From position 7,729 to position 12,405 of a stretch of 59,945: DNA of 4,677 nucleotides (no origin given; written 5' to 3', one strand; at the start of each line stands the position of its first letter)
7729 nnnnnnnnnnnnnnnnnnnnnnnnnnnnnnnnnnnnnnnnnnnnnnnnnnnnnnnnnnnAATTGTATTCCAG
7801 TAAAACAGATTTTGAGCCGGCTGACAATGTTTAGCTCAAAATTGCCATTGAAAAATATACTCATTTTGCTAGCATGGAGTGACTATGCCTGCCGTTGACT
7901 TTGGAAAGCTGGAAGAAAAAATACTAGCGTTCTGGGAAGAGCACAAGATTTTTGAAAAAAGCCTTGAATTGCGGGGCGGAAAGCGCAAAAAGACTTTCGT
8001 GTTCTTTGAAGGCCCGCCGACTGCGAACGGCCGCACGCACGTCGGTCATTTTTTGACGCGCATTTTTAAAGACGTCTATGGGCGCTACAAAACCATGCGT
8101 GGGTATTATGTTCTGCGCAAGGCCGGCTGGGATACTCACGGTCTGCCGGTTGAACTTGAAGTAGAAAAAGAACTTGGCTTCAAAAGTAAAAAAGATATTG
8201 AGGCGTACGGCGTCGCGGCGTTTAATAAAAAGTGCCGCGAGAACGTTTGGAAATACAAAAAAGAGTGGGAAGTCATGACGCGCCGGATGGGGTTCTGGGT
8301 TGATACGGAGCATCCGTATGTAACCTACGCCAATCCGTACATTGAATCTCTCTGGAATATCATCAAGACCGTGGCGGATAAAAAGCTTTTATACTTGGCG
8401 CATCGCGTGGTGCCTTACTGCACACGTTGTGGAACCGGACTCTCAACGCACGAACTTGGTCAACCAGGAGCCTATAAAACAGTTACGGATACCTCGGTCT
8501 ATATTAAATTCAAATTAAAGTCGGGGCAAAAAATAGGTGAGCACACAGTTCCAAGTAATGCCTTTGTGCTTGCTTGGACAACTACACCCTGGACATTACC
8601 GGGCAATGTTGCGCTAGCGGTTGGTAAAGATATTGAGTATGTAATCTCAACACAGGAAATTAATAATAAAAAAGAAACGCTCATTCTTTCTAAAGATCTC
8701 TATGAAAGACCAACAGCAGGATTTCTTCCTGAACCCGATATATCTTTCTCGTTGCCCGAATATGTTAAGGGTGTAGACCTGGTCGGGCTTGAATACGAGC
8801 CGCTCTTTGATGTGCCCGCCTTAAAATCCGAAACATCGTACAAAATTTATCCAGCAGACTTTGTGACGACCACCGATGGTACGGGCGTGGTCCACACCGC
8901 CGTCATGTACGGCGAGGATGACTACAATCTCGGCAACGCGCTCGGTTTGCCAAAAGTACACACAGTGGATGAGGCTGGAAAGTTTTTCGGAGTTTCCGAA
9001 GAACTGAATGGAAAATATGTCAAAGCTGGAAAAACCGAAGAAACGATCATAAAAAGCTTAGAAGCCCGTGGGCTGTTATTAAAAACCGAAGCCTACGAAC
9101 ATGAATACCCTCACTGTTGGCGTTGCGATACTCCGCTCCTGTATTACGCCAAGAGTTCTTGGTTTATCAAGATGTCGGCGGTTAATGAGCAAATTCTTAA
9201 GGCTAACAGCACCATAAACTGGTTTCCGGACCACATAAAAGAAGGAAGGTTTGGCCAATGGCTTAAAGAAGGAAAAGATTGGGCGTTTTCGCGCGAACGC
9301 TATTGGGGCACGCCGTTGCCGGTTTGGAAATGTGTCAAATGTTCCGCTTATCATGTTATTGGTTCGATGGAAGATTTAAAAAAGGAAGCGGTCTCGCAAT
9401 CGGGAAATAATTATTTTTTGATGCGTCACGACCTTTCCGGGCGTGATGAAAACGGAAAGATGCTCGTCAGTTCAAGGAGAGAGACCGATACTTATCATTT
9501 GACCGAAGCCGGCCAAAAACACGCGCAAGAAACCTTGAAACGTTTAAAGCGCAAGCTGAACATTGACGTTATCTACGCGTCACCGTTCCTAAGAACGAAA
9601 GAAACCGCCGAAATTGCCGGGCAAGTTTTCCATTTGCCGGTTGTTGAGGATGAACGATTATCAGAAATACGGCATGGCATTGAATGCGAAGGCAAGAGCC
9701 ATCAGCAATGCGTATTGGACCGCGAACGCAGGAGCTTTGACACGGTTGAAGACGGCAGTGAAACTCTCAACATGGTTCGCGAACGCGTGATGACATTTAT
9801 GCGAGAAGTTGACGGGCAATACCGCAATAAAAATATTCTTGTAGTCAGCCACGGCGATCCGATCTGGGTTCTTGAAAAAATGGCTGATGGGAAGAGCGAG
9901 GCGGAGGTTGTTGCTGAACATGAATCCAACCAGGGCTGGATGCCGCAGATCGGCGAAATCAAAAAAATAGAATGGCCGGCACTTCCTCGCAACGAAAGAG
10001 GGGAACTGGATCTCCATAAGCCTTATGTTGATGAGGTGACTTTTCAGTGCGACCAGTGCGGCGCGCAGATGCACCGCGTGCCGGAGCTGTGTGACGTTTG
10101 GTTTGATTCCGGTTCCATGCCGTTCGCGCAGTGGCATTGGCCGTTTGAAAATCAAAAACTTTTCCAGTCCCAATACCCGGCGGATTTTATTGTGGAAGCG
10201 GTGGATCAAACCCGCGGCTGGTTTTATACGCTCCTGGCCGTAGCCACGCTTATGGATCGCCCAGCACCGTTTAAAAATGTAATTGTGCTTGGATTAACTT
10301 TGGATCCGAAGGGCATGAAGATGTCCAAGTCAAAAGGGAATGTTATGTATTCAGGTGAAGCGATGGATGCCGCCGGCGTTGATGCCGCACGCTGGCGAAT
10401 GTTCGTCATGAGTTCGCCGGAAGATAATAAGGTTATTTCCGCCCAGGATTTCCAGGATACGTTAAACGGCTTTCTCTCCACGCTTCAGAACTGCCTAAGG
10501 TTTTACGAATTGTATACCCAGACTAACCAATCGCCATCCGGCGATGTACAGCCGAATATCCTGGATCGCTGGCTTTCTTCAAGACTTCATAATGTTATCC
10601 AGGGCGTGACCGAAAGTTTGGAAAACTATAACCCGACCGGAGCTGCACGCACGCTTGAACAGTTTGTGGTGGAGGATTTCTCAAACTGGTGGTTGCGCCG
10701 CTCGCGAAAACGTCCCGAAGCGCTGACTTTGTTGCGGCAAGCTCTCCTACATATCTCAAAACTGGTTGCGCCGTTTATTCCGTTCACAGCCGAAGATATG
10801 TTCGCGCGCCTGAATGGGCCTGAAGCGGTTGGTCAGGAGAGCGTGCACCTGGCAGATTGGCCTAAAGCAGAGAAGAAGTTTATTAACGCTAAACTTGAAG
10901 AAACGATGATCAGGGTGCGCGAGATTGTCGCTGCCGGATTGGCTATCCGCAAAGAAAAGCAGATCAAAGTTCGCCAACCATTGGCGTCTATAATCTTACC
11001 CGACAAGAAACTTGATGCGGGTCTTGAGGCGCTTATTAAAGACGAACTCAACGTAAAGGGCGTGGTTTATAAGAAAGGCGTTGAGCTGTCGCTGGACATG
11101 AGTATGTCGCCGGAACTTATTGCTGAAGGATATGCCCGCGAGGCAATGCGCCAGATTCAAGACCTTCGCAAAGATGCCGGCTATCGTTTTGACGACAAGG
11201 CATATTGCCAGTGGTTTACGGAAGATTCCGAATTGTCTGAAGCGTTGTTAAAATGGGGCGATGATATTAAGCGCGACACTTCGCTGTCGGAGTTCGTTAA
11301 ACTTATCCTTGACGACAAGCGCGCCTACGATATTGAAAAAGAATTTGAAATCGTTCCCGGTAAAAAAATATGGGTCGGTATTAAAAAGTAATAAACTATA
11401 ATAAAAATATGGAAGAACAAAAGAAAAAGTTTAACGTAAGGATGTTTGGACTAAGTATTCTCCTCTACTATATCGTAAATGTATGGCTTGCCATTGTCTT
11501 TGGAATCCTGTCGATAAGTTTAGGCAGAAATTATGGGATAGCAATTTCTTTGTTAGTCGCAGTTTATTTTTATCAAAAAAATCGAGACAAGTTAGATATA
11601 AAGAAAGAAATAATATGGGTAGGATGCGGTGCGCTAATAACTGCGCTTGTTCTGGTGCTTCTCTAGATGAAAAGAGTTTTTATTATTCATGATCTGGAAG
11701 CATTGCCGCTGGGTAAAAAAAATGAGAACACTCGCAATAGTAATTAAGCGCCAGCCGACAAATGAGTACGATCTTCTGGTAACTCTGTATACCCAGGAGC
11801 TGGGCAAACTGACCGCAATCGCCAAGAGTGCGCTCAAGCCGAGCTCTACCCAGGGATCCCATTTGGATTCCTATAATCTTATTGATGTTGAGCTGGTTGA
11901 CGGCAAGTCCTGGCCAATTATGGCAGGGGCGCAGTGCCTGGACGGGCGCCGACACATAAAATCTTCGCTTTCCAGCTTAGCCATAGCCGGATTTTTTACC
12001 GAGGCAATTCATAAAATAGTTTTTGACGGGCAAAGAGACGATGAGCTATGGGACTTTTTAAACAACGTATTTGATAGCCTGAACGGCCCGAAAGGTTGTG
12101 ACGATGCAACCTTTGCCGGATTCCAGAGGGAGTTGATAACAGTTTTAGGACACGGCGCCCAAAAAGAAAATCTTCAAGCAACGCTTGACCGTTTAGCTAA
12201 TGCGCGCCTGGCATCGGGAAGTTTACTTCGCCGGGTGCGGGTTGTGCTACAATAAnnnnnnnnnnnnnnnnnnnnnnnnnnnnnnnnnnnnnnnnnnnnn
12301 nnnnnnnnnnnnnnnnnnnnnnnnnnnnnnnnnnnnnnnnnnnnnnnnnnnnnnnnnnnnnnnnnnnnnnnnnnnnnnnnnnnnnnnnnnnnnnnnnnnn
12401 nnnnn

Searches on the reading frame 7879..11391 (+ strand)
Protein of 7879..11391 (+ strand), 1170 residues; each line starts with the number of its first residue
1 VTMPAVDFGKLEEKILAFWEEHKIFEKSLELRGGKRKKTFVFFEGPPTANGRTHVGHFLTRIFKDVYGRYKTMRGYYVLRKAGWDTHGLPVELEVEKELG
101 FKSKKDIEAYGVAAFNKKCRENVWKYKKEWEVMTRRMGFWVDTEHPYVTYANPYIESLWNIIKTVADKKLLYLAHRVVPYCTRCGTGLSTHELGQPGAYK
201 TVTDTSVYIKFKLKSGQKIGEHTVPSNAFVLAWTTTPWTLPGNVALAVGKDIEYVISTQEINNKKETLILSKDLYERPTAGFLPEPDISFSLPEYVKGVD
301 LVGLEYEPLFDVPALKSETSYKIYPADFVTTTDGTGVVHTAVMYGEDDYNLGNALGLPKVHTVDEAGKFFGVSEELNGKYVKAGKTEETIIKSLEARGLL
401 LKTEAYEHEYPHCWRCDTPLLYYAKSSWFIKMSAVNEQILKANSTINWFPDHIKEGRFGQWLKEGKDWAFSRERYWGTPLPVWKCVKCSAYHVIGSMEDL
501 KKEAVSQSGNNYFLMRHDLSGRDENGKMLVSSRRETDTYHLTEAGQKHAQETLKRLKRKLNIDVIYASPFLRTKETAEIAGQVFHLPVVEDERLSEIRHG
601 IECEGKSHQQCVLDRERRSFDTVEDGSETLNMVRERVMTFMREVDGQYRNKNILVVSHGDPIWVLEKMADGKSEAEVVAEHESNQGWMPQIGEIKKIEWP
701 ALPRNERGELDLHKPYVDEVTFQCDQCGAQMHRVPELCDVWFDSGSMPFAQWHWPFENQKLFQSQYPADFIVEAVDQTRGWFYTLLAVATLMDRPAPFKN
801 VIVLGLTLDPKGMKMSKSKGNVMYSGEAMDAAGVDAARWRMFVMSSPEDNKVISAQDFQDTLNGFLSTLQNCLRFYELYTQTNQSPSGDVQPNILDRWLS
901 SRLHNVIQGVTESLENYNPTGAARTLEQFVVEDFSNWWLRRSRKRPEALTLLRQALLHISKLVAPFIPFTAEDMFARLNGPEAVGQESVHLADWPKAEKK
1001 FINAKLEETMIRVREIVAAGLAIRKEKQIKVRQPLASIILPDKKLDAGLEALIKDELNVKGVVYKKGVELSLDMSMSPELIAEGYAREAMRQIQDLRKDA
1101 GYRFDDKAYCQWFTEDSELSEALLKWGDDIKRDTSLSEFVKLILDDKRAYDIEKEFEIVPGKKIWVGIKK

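Call 84: search_protein_families(library=pfam, proteins=[window:7879-11391:+], max_evalue=0.00001)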
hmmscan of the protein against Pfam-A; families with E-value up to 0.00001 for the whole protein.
window:7879-11391:+ (1170 aa): 5 families
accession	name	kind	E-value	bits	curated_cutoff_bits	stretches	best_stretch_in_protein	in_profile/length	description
PF00133.28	tRNA-synt_1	-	7.5e-114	381.1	22.7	2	15-512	2-275/414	tRNA synthetases class I (I, L, M and V)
PF08264.19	Anticodon_1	-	2e-29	102.8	25.1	1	896-1037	1-146/148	Anticodon-binding domain of tRNA ligase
PF00300.27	His_Phos_1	-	5.6e-26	91.8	21.7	1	536-671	21-160/194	Histidine phosphatase superfamily (branch 1)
PF09334.17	tRNA-synt_1g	-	3.1e-20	72.8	20.1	1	49-98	10-59/391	tRNA synthetases class I (M)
PF19302.4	DUF5915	-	1.8e-12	47.6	27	1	1065-1140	97-171/195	Domain of unknown function (DUF5915)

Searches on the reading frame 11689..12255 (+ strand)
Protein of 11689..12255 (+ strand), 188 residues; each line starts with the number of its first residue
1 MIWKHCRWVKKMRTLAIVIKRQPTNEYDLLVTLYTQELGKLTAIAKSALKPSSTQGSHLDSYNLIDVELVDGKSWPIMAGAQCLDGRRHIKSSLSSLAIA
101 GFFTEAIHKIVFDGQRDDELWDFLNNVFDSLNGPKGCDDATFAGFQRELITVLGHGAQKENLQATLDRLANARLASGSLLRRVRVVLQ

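Call 84: search_protein_families(library=pfam, proteins=[window:11689-12255:+], max_evalue=0.00001)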
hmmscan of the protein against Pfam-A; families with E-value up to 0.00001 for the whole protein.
window:11689-12255:+ (188 aa): 1 family
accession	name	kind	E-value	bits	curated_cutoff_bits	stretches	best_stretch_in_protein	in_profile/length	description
PF11967.14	RecO_N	-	2.2e-12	47.2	27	1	12-74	4-67/80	Recombination protein O N terminal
